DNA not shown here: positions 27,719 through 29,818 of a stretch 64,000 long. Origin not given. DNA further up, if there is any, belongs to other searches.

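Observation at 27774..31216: tRNA-Arg(CCG)-adjacent three-gene set: HEAT-like/SAM-methyltransferase fusion, CYTH-domain protein, DUF3800-like protein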

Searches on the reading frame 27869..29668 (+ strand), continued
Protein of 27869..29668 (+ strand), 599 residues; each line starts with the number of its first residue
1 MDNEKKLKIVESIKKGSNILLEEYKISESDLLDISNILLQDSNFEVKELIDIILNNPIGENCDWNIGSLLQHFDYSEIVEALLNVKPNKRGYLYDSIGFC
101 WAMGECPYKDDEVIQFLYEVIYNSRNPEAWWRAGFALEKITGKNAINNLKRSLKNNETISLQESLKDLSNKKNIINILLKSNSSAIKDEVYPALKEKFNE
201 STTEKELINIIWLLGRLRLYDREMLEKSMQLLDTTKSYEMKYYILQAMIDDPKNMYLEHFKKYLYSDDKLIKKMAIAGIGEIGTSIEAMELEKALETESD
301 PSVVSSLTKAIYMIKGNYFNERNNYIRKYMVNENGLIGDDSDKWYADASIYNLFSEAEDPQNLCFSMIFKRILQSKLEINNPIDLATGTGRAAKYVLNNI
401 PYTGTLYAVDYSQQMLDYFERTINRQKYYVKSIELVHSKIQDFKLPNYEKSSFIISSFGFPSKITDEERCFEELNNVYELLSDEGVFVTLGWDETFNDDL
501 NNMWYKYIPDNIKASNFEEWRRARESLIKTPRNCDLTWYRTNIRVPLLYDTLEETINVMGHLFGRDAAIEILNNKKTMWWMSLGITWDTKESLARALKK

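Call 96: fold_search(model_id=the predicted structure, library=pdb)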
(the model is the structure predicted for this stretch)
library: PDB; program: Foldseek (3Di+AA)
matches with E <= 10: 1814; with E <= 0.001: 436
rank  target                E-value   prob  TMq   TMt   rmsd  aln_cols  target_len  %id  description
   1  1y8c                  5.0e-06  1.00  0.20  0.46   8.2       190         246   20  Crystal structure of a S-adenosylmethionine-dependent methyltransferase from Clostridium acetobutylicum ATCC 824 (released 2004-12-28)
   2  5je1_B                6.2e-06  1.00  0.22  0.52  12.7       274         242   12  Crystal structure of Burkholderia glumae ToxA with bound S-adenosylhomocysteine (SAH) and toxoflavin (released 2016-05-04)
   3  5je4_A                6.2e-06  1.00  0.18  0.46  14.8       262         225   11  Crystal structure of Burkholderia glumae ToxA Y7A mutant with bound S-adenosylhomocysteine (SAH) (released 2016-05-04)
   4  8rxf                  7.9e-06  1.00  0.20  0.33  21.7       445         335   12  Crystal structure of S-SAD phased alpha-keto C-methyl transferase SgvM bound to ketoleucine (released 2024-07-03)
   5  5jdz_A                8.5e-06  1.00  0.23  0.53   8.9       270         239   13  Crystal structure of Burkholderia glumae ToxA with bound S-adenosylhomocysteine (SAH) (released 2016-05-04)
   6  8rdl                  9.7e-06  1.00  0.20  0.53  13.0       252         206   12  Xenorhabdin methyltransferase XrdM with SAH (released 2024-10-16)
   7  6gkv_A                1.1e-05  1.00  0.21  0.33  22.1       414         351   13  Crystal structure of Coclaurine N-Methyltransferase (CNMT) bound to N-methylheliamine and SAH (released 2018-06-06)
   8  4obw_B                1.2e-05  1.00  0.24  0.55   8.9       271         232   18  crystal structure of yeast Coq5 in the SAM bound form (released 2014-08-06)
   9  7qos_B                1.2e-05  1.00  0.24  0.37  13.1       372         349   16  Cyclopropane fatty acid synthase from Aquifex aeolicous with bound ligands (released 2022-02-02)
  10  3dh0_B                1.5e-05  1.00  0.22  0.62   7.3       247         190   15  Crystal structure of a SAM dependent methyltransferase from Aquifex aeolicus (released 2008-07-15)
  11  8rpr                  1.5e-05  1.00  0.20  0.32  21.6       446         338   12  Crystal Structure of SgvM methyltransferase in complex with alpha-ketoleucine and Zn2+ ion (released 2024-07-24)
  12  1tw2_B                1.5e-05  1.00  0.23  0.36  19.4       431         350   11  Crystal structure of Carminomycin-4-O-methyltransferase (DnrK) in complex with S-adenosyl-L-homocystein (SAH) and 4-me (released 2004-09-14)
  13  3dh0_A                1.6e-05  1.00  0.22  0.60   6.6       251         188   16  Crystal structure of a SAM dependent methyltransferase from Aquifex aeolicus (released 2008-07-15)
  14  4kwc                  1.6e-05  1.00  0.20  0.43  18.4       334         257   10  Structure of the plantazolicin methyltransferase BpumL in complex with SAH (released 2013-07-24)
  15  7phf_C                1.7e-05  1.00  0.21  0.35  18.6       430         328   13  Chimeric carminomycin-4-O-methyltransferase (DnrK) with regions from 10-hydroxylase RdmB and 10-decarboxylase TamK (released 2022-09-07)
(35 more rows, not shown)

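Call 100: search_protein_families(library=pfam, proteins=[L026:1542-2528:+, L016:9744-10712:+, L031:9826-10212:-, L031:10690-13209:+, L031:6836-7519:+, L005:5186-7858:+, L020:9757-10428:+, L019:2699-3265:+, L025:10339-11019:+, L014:4534-5043:+], max_evalue=0.01)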
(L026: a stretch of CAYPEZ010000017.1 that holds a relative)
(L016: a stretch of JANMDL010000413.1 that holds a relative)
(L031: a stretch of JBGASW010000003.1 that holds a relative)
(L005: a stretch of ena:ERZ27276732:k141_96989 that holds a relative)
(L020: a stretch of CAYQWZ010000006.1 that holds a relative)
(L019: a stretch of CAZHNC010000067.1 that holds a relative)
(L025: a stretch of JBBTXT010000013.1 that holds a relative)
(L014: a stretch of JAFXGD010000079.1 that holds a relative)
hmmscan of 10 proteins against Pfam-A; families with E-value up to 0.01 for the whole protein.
L026:1542-2528:+ (328 aa): 2 families
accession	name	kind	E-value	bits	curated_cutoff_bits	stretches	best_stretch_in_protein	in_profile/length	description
PF01928.26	CYTH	-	6.2e-15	55.9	23.2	1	1-178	1-177/179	CYTH domain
PF14359.12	DUF4406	-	2.5e-06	28.2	22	1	228-318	13-91/91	Domain of unknown function (DUF4406)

L016:9744-10712:+ (322 aa): 2 families
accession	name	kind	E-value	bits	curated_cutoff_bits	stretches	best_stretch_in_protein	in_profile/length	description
PF10343.14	Q_salvage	-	3.6e-61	207.7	25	1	58-320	7-283/285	Queuosine salvage protein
PF07958.16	DUF1688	-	0.0013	18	25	0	195-288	273-371/420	Protein of unknown function (DUF1688)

L031:9826-10212:- (128 aa): 0 families

L031:10690-13209:+ (839 aa): 7 families
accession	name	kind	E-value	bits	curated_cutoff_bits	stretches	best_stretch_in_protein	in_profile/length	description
PF02463.25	SMC_N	-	7.3e-17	62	40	2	4-93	2-89/220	RecF/RecN/SMC N terminal domain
PF13476.12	AAA_23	-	4.8e-13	50.7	27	1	6-149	1-144/201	AAA domain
PF13175.12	AAA_15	-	1e-05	25.8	32.1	1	4-49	3-48/374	AAA ATPase domain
PF13555.12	AAA_29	-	1.1e-05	25.5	27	1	3-51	3-49/61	P-loop containing region of AAA domain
PF13304.12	AAA_21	-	0.00036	21.1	27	0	29-49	4-24/304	AAA domain, putative AbiEii toxin, Type IV TA system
PF13166.12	AAA_13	-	0.0035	16.5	36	1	29-324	21-268/713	AAA domain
PF11398.14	DUF2813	-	0.0087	15.9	21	0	4-50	3-48/372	Protein of unknown function (DUF2813)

L031:6836-7519:+ (227 aa): 2 families
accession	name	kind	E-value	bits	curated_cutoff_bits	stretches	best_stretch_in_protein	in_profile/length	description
PF06114.19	Peptidase_M78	-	0.0011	19.2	22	1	126-163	45-82/123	IrrE N-terminal-like domain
PF08401.16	ArdcN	-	0.0058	17.3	22.6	1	10-37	66-93/123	N-terminal domain of anti-restriction factor ArdC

L005:5186-7858:+ (890 aa): 1 family
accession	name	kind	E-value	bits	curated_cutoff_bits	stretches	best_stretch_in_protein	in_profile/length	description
PF16378.10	DUF4988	-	1.5e-06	28.6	30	1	26-160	6-149/183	Domain of unknown function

L020:9757-10428:+ (223 aa): 1 family
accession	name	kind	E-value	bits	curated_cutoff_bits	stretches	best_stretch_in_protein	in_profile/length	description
PF01928.26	CYTH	-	8.1e-10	39.2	23.2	1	1-164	1-165/179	CYTH domain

L019:2699-3265:+ (188 aa): 0 families

L025:10339-11019:+ (226 aa): 0 families

L014:4534-5043:+ (169 aa): 4 families
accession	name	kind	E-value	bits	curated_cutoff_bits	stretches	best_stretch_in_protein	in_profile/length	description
PF13238.12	AAA_18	-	0.00029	21.7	29.4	1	6-91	3-90/128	AAA domain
PF13671.12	AAA_33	-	0.00066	20.4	27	1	6-119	4-118/143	AAA domain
PF01712.25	dNK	-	0.005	17.1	27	0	5-39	2-36/203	Deoxynucleoside kinase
PF01583.26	APS_kinase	-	0.0056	17.2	21.1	1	3-147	4-151/152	Adenylylsulphate kinase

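Call 106: search_protein_families(library=pfam, proteins=[L011:7696-8322:+, L021:10535-11011:+, L027:10532-11269:+, L021:7518-7904:+, L027:7616-7924:+, L023:312-758:+, L022:7405-7908:+, L020:7162-7659:+, L025:6790-7932:+, L032:10361-11143:-], max_evalue=0.01)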
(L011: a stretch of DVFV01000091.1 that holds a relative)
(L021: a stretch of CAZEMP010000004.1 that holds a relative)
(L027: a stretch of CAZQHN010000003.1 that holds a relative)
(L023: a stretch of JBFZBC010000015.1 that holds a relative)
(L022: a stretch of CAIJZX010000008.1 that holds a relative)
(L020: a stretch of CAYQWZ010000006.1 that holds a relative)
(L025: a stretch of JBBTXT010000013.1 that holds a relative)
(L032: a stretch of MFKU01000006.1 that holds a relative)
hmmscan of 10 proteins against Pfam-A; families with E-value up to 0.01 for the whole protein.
L011:7696-8322:+ (208 aa): 7 families
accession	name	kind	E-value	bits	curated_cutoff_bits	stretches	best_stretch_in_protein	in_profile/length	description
PF00406.28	ADK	-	2.9e-17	63.7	26.8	1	8-182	1-149/151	Adenylate kinase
PF13207.12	AAA_17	-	4.1e-11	43.8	27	1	9-127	1-123/136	AAA domain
PF13238.12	AAA_18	-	2.4e-07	31.7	29.4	1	6-127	1-112/128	AAA domain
PF13671.12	AAA_33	-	2.7e-05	24.9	27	1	6-42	2-39/143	AAA domain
PF13401.12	AAA_22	-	0.0015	19.3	27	1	3-43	5-44/130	AAA domain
PF18751.7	Ploopntkinase3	-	0.0037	17.2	27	1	3-25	3-25/187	P-loop Nucleotide Kinase3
PF01926.29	MMR_HSR1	-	0.0078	16.8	21.9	0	6-31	2-26/113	50S ribosome-binding GTPase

L021:10535-11011:+ (158 aa): 0 families

L027:10532-11269:+ (245 aa): 0 families

L021:7518-7904:+ (128 aa): 0 families

L027:7616-7924:+ (102 aa): 1 family
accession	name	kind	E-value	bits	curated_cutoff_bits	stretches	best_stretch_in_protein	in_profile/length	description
PF01541.30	GIY-YIG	-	1.7e-15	57.5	22.6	1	1-71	1-74/78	GIY-YIG catalytic domain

L023:312-758:+ (148 aa): 1 family
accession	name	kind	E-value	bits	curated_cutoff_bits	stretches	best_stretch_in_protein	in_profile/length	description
PF14359.12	DUF4406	-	3.1e-05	24.8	22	1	37-141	5-90/91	Domain of unknown function (DUF4406)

L022:7405-7908:+ (167 aa): 1 family
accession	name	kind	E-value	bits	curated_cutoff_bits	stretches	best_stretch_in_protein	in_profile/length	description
PF00334.24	NDK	-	8.9e-41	139.4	27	1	5-152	1-134/135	Nucleoside diphosphate kinase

L020:7162-7659:+ (165 aa): 8 families
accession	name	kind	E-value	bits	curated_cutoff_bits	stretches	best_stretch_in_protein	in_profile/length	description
PF12836.13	HHH_3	-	6.8e-19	68.2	27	1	106-163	3-64/65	Helix-hairpin-helix motif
PF00633.29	HHH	-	2.1e-10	40.4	24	2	110-135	4-29/30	Helix-hairpin-helix motif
PF14520.12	HHH_5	-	7.1e-08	33.3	27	1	142-161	34-53/57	Helix-hairpin-helix domain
PF06514.17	PsbU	-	3.2e-05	24.3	24.5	1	103-153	9-59/93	Photosystem II 12 kDa extrinsic protein (PsbU)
PF14716.13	HHH_8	-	6.8e-05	23.6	30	0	138-161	43-66/73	Helix-hairpin-helix domain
PF12826.13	HHH_2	-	0.00014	22.4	27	0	110-134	28-52/64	Helix-hairpin-helix motif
PF03934.19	T2SSK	-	0.00074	20.3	24.2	1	109-163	1-60/63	Type II secretion system (T2SS), protein K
PF21176.3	RecR_HhH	-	0.0016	18.6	27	0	118-133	7-22/45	RecR, helix-hairpin-helix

L025:6790-7932:+ (380 aa): 2 families
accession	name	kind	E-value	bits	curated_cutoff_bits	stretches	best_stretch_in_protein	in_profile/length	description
PF02601.20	Exonuc_VII_L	-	2.4e-59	201.8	35.9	2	133-295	5-168/315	Exonuclease VII, large subunit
PF13742.12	tRNA_anti_2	-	5.2e-15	55.9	27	1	16-108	1-95/95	OB-fold nucleic acid binding domain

L032:10361-11143:- (260 aa): 6 families
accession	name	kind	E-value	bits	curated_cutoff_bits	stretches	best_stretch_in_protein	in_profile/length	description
PF12146.15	Hydrolase_4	-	1.7e-13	50.9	27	1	29-147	8-132/239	Serine aminopeptidase, S33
PF12697.13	Abhydrolase_6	-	5.5e-10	40.7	26.3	1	29-140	2-103/217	Alpha/beta hydrolase family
PF20408.4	Abhydrolase_11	-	2.9e-06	27.6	27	1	27-210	4-169/193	Alpha/beta hydrolase domain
PF00561.26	Abhydrolase_1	-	0.00013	22.2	25.8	0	29-129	4-103/245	alpha/beta hydrolase fold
PF05728.18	UPF0227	-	0.00085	19.7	21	1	86-180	52-150/187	Uncharacterised protein family (UPF0227)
PF05971.18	Methyltransf_10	-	0.00097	19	23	1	43-133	102-193/299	RNA methyltransferase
